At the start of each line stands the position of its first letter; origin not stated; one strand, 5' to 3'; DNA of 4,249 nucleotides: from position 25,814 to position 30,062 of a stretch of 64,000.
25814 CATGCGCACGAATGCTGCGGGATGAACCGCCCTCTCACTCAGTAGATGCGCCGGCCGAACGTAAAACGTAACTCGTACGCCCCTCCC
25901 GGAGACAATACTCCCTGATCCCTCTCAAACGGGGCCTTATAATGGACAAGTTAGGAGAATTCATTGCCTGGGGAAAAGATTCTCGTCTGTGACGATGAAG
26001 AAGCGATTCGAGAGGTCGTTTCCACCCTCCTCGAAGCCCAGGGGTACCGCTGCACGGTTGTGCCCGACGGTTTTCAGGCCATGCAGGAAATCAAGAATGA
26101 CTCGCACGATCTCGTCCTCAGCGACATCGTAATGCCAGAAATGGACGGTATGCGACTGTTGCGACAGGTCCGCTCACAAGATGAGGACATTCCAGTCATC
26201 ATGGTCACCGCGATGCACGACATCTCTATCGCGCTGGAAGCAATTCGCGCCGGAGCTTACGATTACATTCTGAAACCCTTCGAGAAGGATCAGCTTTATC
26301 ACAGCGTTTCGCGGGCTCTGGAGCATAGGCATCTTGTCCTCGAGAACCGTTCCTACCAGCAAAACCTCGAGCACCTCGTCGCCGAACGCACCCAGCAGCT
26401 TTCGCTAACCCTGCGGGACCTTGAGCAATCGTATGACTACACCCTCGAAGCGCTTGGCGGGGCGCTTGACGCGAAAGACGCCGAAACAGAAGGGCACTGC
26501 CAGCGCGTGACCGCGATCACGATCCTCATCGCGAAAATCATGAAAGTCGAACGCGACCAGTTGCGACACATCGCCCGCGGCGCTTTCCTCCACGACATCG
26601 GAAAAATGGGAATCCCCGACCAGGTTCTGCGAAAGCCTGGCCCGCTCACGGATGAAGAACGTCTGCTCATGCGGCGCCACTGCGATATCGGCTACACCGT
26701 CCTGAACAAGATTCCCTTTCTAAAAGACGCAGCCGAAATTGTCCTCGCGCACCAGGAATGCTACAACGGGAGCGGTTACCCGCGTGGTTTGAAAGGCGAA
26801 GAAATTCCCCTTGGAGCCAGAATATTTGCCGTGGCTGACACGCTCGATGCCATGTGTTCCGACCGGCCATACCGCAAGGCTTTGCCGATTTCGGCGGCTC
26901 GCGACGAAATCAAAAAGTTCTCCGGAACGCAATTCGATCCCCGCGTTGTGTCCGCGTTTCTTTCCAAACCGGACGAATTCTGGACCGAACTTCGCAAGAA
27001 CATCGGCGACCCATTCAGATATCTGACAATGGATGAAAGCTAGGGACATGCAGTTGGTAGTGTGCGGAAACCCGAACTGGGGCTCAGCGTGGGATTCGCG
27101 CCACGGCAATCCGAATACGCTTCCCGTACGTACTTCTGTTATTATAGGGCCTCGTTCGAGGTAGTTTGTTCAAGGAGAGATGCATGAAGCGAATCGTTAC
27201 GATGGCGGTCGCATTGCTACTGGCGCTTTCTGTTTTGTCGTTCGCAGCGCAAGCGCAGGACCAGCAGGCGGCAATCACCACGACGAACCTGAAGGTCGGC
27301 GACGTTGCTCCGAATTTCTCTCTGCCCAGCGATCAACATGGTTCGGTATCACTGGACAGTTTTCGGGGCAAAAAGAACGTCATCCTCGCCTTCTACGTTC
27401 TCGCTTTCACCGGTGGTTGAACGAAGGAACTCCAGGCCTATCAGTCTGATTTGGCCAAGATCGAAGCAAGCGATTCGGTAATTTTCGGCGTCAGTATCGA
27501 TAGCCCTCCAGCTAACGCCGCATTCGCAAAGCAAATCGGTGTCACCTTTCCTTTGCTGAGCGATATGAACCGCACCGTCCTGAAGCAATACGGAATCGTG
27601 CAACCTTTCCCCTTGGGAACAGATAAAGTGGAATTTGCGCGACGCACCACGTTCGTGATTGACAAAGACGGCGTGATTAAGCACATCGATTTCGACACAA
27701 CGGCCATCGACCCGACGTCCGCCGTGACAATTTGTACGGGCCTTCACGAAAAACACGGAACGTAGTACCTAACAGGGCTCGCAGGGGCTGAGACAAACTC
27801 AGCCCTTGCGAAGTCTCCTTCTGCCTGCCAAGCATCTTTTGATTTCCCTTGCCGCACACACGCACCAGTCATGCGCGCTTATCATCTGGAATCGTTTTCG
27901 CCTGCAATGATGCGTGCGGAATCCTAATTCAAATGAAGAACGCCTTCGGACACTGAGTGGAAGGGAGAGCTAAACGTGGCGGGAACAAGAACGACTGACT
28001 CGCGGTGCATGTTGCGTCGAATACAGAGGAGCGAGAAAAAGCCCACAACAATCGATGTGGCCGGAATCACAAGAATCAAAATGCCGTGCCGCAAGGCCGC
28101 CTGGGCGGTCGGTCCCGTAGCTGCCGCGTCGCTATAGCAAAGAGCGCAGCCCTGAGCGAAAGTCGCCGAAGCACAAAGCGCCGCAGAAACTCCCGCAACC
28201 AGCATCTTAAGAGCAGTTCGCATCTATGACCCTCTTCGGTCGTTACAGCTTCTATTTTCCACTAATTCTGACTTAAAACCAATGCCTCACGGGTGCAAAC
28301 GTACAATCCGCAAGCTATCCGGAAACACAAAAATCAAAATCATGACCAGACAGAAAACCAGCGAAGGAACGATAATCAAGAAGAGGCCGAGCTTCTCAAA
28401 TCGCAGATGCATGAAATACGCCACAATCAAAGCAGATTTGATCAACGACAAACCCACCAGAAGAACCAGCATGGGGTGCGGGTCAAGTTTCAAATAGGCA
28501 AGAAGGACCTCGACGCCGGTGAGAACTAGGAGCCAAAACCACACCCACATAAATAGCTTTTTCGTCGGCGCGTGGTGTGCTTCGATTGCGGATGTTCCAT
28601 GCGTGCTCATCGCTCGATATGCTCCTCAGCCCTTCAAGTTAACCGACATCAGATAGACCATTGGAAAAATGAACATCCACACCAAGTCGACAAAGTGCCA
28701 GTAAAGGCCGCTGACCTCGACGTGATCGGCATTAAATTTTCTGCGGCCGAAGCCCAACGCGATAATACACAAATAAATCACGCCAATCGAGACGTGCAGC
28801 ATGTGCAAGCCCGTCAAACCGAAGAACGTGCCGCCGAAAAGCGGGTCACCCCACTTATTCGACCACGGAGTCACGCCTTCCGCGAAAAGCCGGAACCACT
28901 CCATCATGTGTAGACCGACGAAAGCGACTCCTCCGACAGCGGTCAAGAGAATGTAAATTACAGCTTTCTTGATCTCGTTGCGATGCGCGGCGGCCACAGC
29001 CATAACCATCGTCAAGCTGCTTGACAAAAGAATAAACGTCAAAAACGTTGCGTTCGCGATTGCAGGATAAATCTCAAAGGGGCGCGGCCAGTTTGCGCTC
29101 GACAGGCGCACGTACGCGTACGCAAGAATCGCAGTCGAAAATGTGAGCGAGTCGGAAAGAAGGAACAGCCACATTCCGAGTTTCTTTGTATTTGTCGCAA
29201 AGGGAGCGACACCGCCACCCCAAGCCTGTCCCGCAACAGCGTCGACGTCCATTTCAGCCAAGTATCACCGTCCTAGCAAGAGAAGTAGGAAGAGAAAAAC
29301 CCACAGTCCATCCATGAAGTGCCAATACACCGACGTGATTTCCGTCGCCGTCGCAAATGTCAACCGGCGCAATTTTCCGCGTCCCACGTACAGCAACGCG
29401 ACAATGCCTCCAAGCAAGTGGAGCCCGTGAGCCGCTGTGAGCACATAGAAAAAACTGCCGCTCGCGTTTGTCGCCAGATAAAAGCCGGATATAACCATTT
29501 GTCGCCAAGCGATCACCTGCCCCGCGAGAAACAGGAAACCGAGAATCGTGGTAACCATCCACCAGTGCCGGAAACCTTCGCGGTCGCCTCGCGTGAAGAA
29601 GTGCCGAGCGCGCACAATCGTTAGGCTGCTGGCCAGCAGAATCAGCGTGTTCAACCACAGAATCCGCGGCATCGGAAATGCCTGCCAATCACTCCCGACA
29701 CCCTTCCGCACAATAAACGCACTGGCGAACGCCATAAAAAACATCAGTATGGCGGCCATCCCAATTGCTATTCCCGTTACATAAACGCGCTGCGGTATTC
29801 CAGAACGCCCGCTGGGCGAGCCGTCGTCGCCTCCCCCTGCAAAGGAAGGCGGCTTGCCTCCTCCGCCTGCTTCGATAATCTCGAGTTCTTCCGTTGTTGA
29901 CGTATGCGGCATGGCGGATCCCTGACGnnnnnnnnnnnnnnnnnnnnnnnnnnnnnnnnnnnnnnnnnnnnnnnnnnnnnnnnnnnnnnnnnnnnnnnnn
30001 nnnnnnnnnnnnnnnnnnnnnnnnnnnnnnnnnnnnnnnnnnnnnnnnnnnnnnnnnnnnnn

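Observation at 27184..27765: Exported peroxiredoxin with TGA at the peroxidatic cysteine position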

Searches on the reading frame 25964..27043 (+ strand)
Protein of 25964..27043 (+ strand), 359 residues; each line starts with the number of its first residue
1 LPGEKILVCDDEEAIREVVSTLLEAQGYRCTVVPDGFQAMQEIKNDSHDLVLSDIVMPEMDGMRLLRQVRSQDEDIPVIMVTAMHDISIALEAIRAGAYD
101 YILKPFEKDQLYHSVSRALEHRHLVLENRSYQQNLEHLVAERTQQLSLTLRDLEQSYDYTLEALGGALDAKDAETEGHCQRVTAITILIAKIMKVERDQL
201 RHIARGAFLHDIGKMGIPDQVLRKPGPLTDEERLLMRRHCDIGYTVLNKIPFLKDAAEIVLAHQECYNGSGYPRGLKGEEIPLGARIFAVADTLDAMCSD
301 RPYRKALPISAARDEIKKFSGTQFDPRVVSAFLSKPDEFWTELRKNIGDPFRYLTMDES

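Call 24: search_protein_families(library=pfam, proteins=[window:25964-27043:+], max_evalue=0.001)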
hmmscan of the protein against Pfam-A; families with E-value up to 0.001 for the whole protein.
window:25964-27043:+ (359 aa): 3 families
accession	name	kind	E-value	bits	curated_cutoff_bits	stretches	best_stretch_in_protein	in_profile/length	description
PF13487.12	HD_5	-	1.5e-39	135.9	27.2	1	168-328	7-170/170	HD domain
PF00072.30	Response_reg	-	4.5e-32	111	30.2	1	6-115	1-110/111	Response regulator receiver domain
PF01966.28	HD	-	6.3e-18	65.6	22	1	177-297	3-116/116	HD domain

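Call 58: find_encoding_contigs(protein=window:25964-27040:+, flank=3000, max_places=3)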
Protein seq(359 aa) (359 aa): 2 contigs read that carry it; 2 places shown.
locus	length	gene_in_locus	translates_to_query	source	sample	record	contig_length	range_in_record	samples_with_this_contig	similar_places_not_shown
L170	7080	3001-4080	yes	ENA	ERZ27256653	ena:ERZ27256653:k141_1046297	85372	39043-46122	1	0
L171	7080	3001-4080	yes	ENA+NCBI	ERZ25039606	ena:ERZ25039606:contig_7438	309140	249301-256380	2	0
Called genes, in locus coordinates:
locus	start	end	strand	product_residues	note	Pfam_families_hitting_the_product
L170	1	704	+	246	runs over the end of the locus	-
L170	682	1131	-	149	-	-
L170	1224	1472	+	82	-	-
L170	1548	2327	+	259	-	-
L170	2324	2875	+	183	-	-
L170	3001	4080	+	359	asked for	PF00072:Response_reg, PF13487:HD_5, PF01966:HD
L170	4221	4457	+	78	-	PF00578:AhpC-TSA (weak)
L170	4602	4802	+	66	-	-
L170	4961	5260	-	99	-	-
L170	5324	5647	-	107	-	PF03626:COX4_pro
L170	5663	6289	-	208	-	PF00510:COX3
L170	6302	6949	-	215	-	PF00510:COX3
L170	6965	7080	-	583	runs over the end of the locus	PF00115:COX1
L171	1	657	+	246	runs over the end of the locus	-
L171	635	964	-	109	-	-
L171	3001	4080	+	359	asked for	PF00072:Response_reg, PF13487:HD_5, PF01966:HD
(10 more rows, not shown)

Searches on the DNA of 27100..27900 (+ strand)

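Call 9: search_rna_families(source=window, start=27100, end=27900, threshold=evalue, max_evalue=10)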
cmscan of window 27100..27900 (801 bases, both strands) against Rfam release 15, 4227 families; matches with E-value up to 10: 1.
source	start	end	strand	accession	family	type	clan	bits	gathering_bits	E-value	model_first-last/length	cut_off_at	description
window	27302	27374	-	RF04092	MIR1508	Gene; miRNA;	-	16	70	4.3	1-91/91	no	MIR1508 microRNA precursor family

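Call 86: build_rna_model(alignment_id=A4, structure=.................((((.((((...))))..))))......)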
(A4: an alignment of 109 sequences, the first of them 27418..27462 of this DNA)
Model R1 built from alignment A4 (109 sequences, 45 columns); structure: as given.
model positions 45; base pairs 8; branch points 0; effective number of sequences 22.24; information 1.223 bits per position. Calibrated on 0.2 Mb of random sequence (short: E-values are rough).
structure used (alignment columns):
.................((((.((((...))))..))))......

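Call 87: search_with_rna_model(model_id=R1, source=window, filters=off, max_evalue=10)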
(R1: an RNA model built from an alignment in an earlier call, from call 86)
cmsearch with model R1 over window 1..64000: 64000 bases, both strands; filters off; matches with E-value up to 10: 13.
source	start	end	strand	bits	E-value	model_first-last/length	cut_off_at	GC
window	27418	27462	+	68.1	1.4e-16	1-45/45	no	0.49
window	12623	12679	-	7.9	1.8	16-45/45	no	0.54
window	8688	8700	+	6.9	3.3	1-45/45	no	0.38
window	27439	27450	-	6.7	3.9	23-34/45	no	0.33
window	45559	45587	+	6.3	4.7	18-45/45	no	0.45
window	60841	60850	-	6.1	5.4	1-45/45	no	0.5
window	62873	62881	-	5.9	6.2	24-32/45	no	0.56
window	24891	24933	-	5.9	6.2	10-45/45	no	0.51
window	37771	37779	-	5.9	6.2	24-32/45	no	0.78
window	13397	13405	+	5.8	6.6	1-45/45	no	0.44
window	4207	4221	-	5.6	7.4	1-45/45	no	0.33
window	22019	22055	+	5.5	7.8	1-45/45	no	0.59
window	56923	56935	-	5.4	8.4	1-45/45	no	0.31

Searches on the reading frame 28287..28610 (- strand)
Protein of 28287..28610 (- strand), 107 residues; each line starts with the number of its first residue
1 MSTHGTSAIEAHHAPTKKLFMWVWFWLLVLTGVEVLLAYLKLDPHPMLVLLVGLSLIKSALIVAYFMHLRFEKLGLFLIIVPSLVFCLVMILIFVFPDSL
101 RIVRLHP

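Call 24: search_protein_families(library=pfam, proteins=[window:28287-28610:-], max_evalue=0.001)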
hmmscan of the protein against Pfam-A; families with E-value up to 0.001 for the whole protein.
window:28287-28610:- (107 aa): 1 family
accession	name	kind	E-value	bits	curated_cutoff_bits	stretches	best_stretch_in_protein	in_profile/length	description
PF03626.19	COX4_pro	-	1.2e-13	51.6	28.9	1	21-91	1-71/72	Prokaryotic Cytochrome C oxidase subunit IV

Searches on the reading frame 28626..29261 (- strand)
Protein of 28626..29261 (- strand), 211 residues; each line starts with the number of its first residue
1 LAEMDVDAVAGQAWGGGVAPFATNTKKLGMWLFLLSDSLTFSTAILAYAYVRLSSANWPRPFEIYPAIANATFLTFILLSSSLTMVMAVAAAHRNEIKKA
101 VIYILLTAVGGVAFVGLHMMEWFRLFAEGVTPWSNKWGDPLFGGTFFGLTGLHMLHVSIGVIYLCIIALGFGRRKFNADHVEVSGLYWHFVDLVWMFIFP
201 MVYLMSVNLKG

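Call 24: search_protein_families(library=pfam, proteins=[window:28626-29261:-], max_evalue=0.001)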
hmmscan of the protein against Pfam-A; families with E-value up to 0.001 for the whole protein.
window:28626-29261:- (211 aa): 1 family
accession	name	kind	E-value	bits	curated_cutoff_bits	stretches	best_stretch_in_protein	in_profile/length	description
PF00510.24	COX3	-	4.2e-19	69.8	23.8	1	15-205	65-256/258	Cytochrome c oxidase subunit III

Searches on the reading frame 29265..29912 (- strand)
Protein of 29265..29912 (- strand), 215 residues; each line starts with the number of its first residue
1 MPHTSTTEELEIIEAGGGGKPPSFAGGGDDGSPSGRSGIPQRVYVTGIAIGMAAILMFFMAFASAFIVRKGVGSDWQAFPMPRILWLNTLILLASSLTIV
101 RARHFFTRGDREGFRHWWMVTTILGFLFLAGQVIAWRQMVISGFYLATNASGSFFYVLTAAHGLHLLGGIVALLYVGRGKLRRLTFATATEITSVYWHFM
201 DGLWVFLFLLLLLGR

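Call 24: search_protein_families(library=pfam, proteins=[window:29265-29912:-], max_evalue=0.001)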
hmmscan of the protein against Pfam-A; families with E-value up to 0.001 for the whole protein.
window:29265-29912:- (215 aa): 1 family
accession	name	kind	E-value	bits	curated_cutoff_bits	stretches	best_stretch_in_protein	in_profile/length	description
PF00510.24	COX3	-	3.1e-17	63.7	23.8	1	56-211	93-253/258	Cytochrome c oxidase subunit III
